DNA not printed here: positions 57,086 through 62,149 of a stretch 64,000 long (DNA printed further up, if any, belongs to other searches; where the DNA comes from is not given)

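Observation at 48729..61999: ECF-sigma-linked pair of giant, apparently anchor-less two-module repeat proteins flanking a luciferase-like monooxygenase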

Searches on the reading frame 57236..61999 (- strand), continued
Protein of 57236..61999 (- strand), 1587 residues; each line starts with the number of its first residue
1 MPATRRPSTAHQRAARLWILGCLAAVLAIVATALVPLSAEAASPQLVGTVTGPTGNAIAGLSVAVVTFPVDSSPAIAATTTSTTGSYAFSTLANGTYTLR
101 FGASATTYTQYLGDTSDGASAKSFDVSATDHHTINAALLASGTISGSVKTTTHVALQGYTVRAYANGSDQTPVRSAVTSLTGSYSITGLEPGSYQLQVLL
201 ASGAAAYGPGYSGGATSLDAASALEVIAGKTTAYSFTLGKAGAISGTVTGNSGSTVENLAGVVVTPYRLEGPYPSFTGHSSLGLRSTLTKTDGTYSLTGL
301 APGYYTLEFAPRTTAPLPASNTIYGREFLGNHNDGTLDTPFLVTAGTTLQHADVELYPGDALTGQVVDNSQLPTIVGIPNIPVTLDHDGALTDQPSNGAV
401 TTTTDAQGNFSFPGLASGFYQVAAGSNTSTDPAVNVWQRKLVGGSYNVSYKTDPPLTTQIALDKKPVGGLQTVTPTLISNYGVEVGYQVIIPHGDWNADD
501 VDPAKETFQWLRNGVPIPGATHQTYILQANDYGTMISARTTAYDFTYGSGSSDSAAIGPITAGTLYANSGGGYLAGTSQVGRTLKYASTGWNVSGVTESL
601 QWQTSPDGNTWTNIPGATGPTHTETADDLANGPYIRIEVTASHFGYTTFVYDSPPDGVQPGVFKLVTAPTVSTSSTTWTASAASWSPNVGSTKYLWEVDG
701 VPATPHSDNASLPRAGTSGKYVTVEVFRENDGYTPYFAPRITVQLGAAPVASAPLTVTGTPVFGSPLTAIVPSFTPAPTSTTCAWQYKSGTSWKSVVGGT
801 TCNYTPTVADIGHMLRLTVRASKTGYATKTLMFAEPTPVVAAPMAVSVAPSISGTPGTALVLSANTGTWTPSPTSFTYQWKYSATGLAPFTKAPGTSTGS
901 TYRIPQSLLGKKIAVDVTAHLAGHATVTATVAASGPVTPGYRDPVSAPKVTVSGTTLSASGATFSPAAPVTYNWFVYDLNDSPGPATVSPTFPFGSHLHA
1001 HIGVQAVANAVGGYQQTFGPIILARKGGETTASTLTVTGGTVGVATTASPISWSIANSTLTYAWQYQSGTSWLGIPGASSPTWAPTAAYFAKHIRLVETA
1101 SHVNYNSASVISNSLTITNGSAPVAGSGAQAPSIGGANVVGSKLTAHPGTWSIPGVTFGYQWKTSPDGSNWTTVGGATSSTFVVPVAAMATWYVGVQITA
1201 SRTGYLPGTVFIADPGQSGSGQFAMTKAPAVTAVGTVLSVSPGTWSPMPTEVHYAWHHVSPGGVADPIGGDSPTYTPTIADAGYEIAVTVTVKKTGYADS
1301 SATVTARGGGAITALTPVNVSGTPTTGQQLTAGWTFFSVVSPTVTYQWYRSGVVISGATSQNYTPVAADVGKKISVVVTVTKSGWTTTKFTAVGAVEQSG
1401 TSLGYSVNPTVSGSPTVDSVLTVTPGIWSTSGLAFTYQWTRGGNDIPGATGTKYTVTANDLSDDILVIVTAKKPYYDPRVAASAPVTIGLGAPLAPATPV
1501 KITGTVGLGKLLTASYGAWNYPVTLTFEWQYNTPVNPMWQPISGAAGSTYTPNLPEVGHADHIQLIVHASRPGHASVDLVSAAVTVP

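Call 81: find_encoding_contigs(protein=P0025, flank=8000, max_places=1)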
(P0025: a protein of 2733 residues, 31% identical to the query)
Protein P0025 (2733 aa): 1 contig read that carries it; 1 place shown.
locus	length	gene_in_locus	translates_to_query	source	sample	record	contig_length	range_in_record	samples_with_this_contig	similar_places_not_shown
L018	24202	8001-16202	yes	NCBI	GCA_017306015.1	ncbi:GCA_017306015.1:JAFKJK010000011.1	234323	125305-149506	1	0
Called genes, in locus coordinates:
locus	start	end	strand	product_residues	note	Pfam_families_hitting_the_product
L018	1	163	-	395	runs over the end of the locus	PF00871:Acetate_kinase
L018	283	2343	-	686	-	PF13500:AAA_26, PF07085:DRTGG, PF01515:PTA_PTB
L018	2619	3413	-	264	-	PF01261:AP_endonuc_2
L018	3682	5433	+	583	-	PF00501:AMP-binding, PF23562:AMP-binding_C_3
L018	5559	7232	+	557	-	PF07992:Pyr_redox_2, PF13738:Pyr_redox_3 (faint), PF00070:Pyr_redox, PF02852:Pyr_redox_dim, PF00581:Rhodanese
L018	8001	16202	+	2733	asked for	PF01060:TTR-52 (faint), PF09430:EMC7_beta-sandw (faint), PF11974:bMG3 (faint), PF13620:CarboxypepD_reg, PF13715:CarbopepD_reg_2 (faint), PF13620:CarboxypepD_reg (weak), PF13620:CarboxypepD_reg, PF17210:SdrD_B (weak), +6 more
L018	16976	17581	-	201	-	-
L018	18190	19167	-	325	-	PF26571:VldE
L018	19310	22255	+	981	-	PF17802:SpaA (faint), PF17210:SdrD_B (faint), PF22904:NOMO1-like_2nd (faint), PF09430:EMC7_beta-sandw (faint), PF13715:CarbopepD_reg_2 (faint), PF13620:CarboxypepD_reg (weak), PF06119:NIDO (weak)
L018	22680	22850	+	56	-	-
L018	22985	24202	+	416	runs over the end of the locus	PF13620:CarboxypepD_reg, PF13715:CarbopepD_reg_2 (faint), PF17210:SdrD_B (weak)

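Call 86: find_encoding_contigs(protein=P0019, flank=10000, max_places=1)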
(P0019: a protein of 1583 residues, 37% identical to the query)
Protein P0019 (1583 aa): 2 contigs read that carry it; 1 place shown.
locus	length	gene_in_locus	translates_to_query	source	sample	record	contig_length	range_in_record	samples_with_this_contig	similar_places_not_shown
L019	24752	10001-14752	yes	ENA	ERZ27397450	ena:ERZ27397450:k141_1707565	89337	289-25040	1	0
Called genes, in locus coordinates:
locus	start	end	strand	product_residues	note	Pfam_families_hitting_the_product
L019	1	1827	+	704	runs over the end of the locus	?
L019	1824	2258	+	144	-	PF13673:Acetyltransf_10, PF00583:Acetyltransf_1, PF13508:Acetyltransf_7, PF08445:FR47 (weak)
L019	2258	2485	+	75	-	-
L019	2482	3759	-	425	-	PF05977:MFS_3, PF07690:MFS_1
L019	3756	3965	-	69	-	-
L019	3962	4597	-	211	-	PF24038:DUF7347 (weak), PF01022:HTH_5 (weak), PF12840:HTH_20, PF01047:MarR (weak)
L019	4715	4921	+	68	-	-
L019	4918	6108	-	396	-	PF00324:AA_permease, PF13520:AA_permease_2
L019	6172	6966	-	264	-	PF01209:Ubie_methyltran, PF05175:MTS (weak), PF13489:Methyltransf_23, PF07021:MetW, PF08241:Methyltransf_11, PF08242:Methyltransf_12, PF13649:Methyltransf_25, PF13847:Methyltransf_31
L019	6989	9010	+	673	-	PF01432:Peptidase_M3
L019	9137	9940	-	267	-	-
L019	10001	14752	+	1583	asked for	PF13620:CarboxypepD_reg (weak), PF17210:SdrD_B (faint), PF17802:SpaA (faint), PF22904:NOMO1-like_2nd (faint), PF13620:CarboxypepD_reg, PF23197:IG_AIR9 (faint), PF16709:SCAB-Ig (faint)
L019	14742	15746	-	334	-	PF00296:Bac_luciferase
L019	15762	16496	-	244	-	-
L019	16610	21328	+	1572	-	PF13620:CarboxypepD_reg (weak), PF13715:CarbopepD_reg_2 (faint), PF17210:SdrD_B (faint), PF17802:SpaA (faint), PF22904:NOMO1-like_2nd (faint), PF09430:EMC7_beta-sandw (faint), PF13620:CarboxypepD_reg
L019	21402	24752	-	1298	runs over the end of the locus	PF17210:SdrD_B (faint), PF22904:NOMO1-like_2nd (faint), PF13620:CarboxypepD_reg (weak), PF13715:CarbopepD_reg_2 (faint), PF17802:SpaA (faint), PF13620:CarboxypepD_reg (weak), PF23197:IG_AIR9 (faint)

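Call 87: find_encoding_contigs(protein=P0013, flank=10000, max_places=1)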
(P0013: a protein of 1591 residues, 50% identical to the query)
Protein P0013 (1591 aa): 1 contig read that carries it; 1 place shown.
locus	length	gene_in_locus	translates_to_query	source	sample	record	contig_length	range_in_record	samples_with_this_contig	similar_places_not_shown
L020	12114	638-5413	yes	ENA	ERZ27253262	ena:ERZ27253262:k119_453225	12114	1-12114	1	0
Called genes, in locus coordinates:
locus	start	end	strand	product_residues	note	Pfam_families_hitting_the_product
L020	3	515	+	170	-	?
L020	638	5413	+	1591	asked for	PF17210:SdrD_B (faint), PF17802:SpaA (faint), PF22904:NOMO1-like_2nd (faint), PF13620:CarboxypepD_reg, PF16709:SCAB-Ig (faint)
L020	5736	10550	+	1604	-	PF13620:CarboxypepD_reg, PF17210:SdrD_B (faint), PF17802:SpaA (faint), PF22904:NOMO1-like_2nd (faint), PF13620:CarboxypepD_reg, PF16709:SCAB-Ig (faint)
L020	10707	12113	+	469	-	?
